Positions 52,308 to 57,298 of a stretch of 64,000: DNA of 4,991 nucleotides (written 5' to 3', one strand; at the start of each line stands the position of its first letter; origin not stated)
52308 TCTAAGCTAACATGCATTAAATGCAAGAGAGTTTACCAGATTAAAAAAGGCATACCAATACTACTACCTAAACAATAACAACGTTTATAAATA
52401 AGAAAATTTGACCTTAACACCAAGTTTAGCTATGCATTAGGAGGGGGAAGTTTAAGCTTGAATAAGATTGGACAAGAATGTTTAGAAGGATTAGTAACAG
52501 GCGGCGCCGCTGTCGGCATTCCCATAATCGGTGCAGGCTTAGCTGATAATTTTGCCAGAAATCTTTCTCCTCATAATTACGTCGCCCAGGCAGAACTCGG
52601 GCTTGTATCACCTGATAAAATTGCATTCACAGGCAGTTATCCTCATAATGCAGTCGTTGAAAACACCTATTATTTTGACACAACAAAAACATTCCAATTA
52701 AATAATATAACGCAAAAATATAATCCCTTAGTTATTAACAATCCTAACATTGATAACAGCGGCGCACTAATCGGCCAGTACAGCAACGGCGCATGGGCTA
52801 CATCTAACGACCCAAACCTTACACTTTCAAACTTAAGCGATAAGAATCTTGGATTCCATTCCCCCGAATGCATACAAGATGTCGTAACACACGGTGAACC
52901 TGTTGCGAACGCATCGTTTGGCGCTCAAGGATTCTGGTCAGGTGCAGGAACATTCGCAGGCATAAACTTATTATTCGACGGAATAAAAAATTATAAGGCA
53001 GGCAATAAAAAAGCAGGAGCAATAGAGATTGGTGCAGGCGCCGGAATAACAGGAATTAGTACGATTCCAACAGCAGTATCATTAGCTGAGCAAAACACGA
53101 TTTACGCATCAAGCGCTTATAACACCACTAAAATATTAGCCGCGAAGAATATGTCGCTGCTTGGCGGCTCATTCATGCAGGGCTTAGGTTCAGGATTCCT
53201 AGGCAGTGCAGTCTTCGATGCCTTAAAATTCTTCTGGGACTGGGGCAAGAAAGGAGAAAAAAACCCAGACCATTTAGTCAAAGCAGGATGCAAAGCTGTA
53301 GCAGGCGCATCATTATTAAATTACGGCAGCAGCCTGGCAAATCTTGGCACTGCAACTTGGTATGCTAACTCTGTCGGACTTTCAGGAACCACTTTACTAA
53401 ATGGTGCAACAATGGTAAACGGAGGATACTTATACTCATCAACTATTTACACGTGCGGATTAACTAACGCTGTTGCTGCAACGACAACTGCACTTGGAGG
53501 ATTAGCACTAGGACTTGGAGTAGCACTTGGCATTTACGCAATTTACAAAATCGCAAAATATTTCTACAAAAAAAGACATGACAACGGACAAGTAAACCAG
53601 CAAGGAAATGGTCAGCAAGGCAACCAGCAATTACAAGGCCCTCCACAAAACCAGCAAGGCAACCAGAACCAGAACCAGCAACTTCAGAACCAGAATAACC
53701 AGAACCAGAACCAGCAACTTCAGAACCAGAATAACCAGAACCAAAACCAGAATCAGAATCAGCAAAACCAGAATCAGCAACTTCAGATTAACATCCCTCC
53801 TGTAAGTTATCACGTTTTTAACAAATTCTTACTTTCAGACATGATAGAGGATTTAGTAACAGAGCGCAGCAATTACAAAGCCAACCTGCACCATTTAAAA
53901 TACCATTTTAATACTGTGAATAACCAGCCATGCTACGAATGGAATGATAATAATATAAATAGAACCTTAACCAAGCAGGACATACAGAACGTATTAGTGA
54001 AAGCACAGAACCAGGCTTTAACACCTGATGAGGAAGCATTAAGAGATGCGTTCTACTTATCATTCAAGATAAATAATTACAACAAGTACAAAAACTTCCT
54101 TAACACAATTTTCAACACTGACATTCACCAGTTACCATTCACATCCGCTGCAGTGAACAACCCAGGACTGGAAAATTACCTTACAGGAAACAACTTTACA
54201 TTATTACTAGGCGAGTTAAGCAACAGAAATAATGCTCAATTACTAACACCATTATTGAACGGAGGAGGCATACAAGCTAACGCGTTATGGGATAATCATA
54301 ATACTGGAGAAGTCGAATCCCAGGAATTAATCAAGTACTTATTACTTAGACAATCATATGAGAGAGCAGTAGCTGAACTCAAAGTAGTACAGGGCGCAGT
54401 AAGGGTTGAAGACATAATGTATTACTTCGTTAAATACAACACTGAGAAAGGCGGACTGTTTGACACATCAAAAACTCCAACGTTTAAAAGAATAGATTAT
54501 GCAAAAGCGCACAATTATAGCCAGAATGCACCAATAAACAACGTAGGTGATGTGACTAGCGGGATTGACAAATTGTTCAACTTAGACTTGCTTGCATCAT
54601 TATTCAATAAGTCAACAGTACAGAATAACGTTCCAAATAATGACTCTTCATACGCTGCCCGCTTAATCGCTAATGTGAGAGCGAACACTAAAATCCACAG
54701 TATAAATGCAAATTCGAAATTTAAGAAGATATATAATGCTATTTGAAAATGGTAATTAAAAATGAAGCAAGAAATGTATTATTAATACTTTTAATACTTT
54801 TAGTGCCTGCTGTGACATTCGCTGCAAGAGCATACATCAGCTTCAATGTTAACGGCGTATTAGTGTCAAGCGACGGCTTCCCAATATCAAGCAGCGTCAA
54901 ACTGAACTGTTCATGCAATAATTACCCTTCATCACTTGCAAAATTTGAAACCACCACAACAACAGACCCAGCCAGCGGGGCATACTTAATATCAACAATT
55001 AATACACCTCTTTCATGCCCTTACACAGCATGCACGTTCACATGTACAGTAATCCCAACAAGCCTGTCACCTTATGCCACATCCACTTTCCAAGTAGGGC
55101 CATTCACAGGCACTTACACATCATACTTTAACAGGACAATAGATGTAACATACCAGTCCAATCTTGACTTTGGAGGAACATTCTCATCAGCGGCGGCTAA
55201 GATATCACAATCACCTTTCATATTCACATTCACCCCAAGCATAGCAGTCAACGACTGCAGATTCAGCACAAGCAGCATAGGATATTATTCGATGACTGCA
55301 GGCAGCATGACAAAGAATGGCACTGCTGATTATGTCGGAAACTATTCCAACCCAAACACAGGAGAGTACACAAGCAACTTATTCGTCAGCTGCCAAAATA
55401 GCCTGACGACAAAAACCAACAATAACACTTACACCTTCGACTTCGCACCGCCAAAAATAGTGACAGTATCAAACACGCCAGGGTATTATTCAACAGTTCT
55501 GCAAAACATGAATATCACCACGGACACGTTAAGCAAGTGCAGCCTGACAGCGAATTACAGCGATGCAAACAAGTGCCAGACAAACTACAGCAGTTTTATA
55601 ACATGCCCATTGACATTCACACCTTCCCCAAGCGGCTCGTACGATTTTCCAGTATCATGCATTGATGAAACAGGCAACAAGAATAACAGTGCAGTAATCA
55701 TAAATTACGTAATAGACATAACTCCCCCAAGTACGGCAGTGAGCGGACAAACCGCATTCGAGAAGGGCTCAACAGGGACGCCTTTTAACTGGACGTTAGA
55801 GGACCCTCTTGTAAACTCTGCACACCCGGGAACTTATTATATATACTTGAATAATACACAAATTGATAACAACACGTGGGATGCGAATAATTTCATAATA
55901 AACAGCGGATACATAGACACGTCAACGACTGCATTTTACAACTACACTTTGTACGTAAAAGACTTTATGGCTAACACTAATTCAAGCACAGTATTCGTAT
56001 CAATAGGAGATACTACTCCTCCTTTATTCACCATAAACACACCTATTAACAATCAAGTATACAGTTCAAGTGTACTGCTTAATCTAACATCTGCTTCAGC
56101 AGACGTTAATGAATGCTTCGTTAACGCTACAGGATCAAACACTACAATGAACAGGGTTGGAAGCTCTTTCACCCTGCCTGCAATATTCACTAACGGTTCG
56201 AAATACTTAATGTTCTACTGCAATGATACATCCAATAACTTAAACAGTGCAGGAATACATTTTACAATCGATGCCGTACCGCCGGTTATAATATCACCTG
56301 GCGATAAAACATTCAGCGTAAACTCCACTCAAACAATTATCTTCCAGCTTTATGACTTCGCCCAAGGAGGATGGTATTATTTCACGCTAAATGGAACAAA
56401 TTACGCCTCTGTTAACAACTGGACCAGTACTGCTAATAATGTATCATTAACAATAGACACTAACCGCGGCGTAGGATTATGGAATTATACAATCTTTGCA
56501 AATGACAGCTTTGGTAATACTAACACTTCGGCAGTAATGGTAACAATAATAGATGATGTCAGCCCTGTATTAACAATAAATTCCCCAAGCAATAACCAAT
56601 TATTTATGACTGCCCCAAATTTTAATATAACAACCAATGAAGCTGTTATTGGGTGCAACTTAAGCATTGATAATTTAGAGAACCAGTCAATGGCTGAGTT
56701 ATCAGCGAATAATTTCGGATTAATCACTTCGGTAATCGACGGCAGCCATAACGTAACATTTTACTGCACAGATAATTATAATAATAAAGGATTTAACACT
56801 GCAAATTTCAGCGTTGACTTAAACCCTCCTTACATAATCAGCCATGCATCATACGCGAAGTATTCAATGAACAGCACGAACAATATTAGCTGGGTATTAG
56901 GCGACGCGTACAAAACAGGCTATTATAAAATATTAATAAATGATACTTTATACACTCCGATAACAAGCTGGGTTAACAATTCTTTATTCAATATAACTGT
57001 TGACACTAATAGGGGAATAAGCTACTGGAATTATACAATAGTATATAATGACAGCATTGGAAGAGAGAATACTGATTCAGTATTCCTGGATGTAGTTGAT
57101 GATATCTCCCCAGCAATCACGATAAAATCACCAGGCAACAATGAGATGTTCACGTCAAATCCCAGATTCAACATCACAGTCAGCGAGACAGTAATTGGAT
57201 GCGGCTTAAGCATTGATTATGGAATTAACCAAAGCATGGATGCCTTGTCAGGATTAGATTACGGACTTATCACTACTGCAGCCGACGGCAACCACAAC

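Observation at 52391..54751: Gly-zipper / polyNQ membrane protein translationally coupled to the giant surface gene: a self-contained two-gene module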

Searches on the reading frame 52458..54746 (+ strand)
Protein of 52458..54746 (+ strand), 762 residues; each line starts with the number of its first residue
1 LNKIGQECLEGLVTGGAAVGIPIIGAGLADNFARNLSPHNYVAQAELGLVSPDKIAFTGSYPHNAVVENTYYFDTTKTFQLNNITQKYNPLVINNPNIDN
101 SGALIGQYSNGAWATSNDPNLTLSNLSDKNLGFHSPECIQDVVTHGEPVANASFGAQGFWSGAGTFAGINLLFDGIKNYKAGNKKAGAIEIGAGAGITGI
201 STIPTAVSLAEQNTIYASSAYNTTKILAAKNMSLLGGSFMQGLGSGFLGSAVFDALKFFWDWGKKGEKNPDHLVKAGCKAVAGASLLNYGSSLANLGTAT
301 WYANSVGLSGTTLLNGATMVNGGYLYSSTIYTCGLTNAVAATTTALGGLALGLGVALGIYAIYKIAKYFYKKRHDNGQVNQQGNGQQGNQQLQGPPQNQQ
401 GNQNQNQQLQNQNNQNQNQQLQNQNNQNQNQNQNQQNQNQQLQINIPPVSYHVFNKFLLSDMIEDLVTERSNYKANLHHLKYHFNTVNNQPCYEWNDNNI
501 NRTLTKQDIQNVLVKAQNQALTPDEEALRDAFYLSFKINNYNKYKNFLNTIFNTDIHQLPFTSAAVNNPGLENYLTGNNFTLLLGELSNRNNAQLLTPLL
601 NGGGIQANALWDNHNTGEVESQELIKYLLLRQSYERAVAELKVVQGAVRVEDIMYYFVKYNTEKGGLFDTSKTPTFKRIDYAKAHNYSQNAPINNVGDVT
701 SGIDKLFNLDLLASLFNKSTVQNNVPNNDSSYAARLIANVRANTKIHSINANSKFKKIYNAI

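Call 9: search_protein_families(library=pfam, proteins=[window:52458-54746:+], max_evalue=0.01)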
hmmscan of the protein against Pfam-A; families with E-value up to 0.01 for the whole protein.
window:52458-54746:+ (762 aa): 0 families

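Call 10: search_protein_families(library=ncbifam, proteins=[window:52458-54746:+], max_evalue=0.01)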
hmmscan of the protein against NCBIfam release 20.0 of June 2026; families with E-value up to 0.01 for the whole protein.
window:52458-54746:+ (762 aa): 1 family
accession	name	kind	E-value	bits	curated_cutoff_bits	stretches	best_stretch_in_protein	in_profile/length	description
NF043060.1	MAP_0585_fam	equivalog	0.00071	19.7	170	1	373-440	39-113/319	MAP_0585 family protein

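Call 34: find_related_loci(query=A1, collection=genome_contigs, flank=10000)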
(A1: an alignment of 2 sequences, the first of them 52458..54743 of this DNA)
Query A1 (762 aa) in genome_contigs; peptide patterns used: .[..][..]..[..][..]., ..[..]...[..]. (x = any residue, [..] = any of these).
600 stretches matched a pattern, but none encodes a relative of the query by tblastn (E <= 1e-3).

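Call 35: find_related_loci(query=A1, collection=metagenome_contigs, flank=10000)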
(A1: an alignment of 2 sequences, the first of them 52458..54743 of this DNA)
Query A1 (762 aa) in metagenome_contigs; peptide patterns used: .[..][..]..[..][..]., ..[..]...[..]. (x = any residue, [..] = any of these).
600 stretches matched a pattern, but none encodes a relative of the query by tblastn (E <= 1e-3).

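Call 55: predict_structure(alignment_id=A1)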
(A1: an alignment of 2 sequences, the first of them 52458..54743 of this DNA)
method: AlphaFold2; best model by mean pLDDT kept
length: 762 residues; sequences in the alignment: 2
mean_pLDDT: 31.9   pTM: 0.25
mean pLDDT of the five models: 31.9, 29.8, 29.0, 27.7, 26.8
residues with pLDDT >= 90: 0; 70-90: 0; 50-70: 20; < 50: 742
segments of 3 or more residues with pLDDT < 50: 1-256, 262-264, 269-372, 374-395, 397-408, 424-762
pLDDT, mean of each block of 10 residues (from residue 1): 28 28 25 23 22 22 20 22 24 21 21 24 25 26 27 26 34 38 38 36 28 26 31 39 44 49 48 41 39 36 31 27 23 25 29 34 42 46 39 38 47 51 44 33 24 24 27 34 34 39 42 34 42 35 32 28 24 28 28 31 28 27 36 41 36 37 35 27 26 26 28 33 30 32 28 30 28
secondary structure, 60 per line:
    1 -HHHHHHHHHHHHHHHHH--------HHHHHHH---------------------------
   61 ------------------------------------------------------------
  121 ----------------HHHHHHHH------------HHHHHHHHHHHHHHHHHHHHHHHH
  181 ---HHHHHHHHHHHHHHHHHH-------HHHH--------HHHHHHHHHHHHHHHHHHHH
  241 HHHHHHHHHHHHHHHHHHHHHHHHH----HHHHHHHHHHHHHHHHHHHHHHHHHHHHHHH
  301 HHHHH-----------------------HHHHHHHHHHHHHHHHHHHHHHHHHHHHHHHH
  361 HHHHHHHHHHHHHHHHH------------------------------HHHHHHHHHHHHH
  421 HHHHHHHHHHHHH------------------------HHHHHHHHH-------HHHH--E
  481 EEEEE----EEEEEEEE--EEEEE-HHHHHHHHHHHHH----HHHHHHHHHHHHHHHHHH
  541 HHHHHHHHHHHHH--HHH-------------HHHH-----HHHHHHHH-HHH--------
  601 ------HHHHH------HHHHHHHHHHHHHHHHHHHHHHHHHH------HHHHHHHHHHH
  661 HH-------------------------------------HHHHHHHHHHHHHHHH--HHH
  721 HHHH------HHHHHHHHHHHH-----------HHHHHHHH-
elements in order (helices of 4 or more, strands of 3 or more residues): H2-18 H27-33 H137-144 H157-180 H184-201 H209-212 H221-265 H270-305 H329-377 H408-433 H458-466 H474-477 E480-485 E490-497 E500-504 H506-518 H523-553 H572-575 H581-588 H607-611 H618-643 H650-662 H700-715 H718-724 H731-742 H754-761

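Call 93: search_protein_families(library=phrogs, proteins=[window:52458-54743:+], max_evalue=0.01)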
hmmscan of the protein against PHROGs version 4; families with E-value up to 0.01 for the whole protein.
window:52458-54743:+ (762 aa): 0 families

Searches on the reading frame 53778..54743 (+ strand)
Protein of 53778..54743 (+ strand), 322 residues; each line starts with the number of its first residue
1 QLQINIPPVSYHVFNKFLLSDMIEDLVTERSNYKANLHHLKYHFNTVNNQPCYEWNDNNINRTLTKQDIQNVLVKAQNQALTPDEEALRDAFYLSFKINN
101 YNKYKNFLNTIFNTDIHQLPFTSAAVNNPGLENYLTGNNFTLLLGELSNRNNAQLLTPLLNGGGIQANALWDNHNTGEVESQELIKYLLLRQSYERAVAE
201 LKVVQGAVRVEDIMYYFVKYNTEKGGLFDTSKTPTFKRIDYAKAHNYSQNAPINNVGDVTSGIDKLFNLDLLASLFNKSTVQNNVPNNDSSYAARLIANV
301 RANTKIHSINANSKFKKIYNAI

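Call 20: search_solved_structures(query=window:53778-54743:+, max_evalue=10)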
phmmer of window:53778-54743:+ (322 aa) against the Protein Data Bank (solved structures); distinct sequences matched with E-value up to 10: 3.
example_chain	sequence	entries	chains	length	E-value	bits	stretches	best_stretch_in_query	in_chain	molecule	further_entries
2i71_A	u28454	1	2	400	0.089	15.3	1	92-161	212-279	Hypothetical protein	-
5cwk_A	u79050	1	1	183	0.93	11.9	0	63-98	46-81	Designed helical repeat protein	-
8vz8_A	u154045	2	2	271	3.4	10.1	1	10-56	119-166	Major histocompatibility complex class I-related gene protein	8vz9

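Call 58: search_protein_families(library=pfam, proteins=[window:53778-54743:+], max_evalue=5)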
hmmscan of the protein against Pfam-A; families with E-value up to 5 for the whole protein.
window:53778-54743:+ (322 aa): 2 families
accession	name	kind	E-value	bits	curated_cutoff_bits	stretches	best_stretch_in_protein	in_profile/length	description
PF24832.1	DUF7716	-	0.015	16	26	1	55-93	53-91/102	Domain of unknown function (DUF7716)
PF02491.25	SHS2_FTSA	-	0.2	12.5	25.4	1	63-102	20-58/79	SHS2 domain inserted in FTSA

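Call 70: predict_structure(alignment_id=A5)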
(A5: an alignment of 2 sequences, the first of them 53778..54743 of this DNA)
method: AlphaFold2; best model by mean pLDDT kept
length: 322 residues; sequences in the alignment: 2
mean_pLDDT: 35.1   pTM: 0.26
mean pLDDT of the five models: 35.1, 35.1, 35.0, 33.1, 33.0
residues with pLDDT >= 90: 0; 70-90: 0; 50-70: 25; < 50: 297
segments of 3 or more residues with pLDDT < 50: 1-46, 48-52, 56-60, 73-79, 93-322
pLDDT, mean of each block of 10 residues (from residue 1): 21 24 28 35 45 50 54 49 53 44 40 34 27 31 31 33 28 28 41 47 39 42 39 26 25 23 28 33 29 34 30 33 29
secondary structure, 60 per line:
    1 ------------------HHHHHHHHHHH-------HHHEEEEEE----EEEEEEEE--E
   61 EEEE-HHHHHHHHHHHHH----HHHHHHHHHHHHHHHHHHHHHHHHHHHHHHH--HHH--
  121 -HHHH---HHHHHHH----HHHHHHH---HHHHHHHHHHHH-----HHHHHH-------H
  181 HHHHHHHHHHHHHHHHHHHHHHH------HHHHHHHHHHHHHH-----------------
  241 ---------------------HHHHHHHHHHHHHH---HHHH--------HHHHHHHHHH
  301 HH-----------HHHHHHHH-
elements in order: H19-29 E40-45 E50-57 E60-64 H66-78 H83-113 H122-125 H129-135 H140-146 H150-161 H167-172 H180-203 H210-223 H262-275 H279-282 H291-302 H314-321

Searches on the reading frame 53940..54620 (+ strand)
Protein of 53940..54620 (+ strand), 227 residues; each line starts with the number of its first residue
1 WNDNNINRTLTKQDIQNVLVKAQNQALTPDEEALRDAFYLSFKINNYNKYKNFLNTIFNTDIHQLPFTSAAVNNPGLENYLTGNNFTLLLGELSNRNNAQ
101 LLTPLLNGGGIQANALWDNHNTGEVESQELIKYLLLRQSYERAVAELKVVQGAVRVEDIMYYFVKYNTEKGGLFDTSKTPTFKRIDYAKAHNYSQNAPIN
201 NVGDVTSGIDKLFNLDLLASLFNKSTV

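Call 78: search_solved_structures(query=A10, max_evalue=10)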
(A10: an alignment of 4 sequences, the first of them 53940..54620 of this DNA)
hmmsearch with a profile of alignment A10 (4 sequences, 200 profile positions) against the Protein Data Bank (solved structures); distinct sequences matched with E-value up to 10: 6.
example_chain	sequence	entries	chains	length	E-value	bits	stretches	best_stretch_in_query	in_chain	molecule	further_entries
9shd_L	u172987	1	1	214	0.22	15.1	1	139-179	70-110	Light chain of Fab 10M2146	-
6rcs_B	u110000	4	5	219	0.56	13.7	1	141-179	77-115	R5.016 light chain | Monoclonal antibody R5.016 light chain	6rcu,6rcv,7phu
1jjr_A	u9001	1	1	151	0.59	13.7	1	134-177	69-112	THYROID AUTOANTIGEN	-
7rqp_B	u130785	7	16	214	0.63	13.6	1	143-179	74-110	L9 Kappa Chain | L9 Light chain | L9 Fab light chain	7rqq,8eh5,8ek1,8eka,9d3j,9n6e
7rqr_B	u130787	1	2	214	0.7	13.4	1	143-179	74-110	F10 Kappa Chain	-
7tjq_B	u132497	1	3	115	1.1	12.8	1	143-179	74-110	SAN27-14 Fab light chain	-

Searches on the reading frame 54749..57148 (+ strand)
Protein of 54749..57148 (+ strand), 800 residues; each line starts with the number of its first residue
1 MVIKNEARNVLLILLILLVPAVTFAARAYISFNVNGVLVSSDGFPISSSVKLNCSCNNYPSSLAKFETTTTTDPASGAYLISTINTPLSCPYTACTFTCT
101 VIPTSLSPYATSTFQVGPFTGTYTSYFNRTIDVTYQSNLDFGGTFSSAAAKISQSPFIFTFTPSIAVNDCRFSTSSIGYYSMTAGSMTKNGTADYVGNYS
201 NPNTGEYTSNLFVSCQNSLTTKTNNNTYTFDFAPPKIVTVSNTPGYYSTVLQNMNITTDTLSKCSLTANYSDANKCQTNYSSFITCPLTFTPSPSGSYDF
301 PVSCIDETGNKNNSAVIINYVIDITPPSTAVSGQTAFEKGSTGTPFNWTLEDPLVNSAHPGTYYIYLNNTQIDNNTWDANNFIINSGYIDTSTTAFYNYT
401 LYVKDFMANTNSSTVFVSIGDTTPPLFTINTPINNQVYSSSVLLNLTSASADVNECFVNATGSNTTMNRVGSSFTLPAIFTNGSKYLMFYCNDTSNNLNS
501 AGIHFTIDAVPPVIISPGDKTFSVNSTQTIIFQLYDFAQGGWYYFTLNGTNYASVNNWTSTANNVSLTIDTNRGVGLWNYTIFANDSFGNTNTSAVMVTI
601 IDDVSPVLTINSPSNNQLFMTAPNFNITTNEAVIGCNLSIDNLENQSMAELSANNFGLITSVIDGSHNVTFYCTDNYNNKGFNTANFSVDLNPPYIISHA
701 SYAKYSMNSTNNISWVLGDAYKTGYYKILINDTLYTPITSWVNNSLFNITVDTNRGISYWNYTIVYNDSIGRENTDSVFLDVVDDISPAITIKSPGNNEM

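Call 38: find_related_loci(query=A3, collection=genome_contigs, flank=10000)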
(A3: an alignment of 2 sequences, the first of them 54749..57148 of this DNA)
Query A3 (800 aa) in genome_contigs; peptide patterns used: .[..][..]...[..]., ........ (x = any residue, [..] = any of these).
208 stretches matched a pattern, but none encodes a relative of the query by tblastn (E <= 1e-3).

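Call 39: find_related_loci(query=A3, collection=metagenome_contigs, flank=10000)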
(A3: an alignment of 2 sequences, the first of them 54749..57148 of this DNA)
Query A3 (800 aa) in metagenome_contigs; peptide patterns used: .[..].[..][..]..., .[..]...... (x = any residue, [..] = any of these).
285 stretches matched a pattern, but none encodes a relative of the query by tblastn (E <= 1e-3).
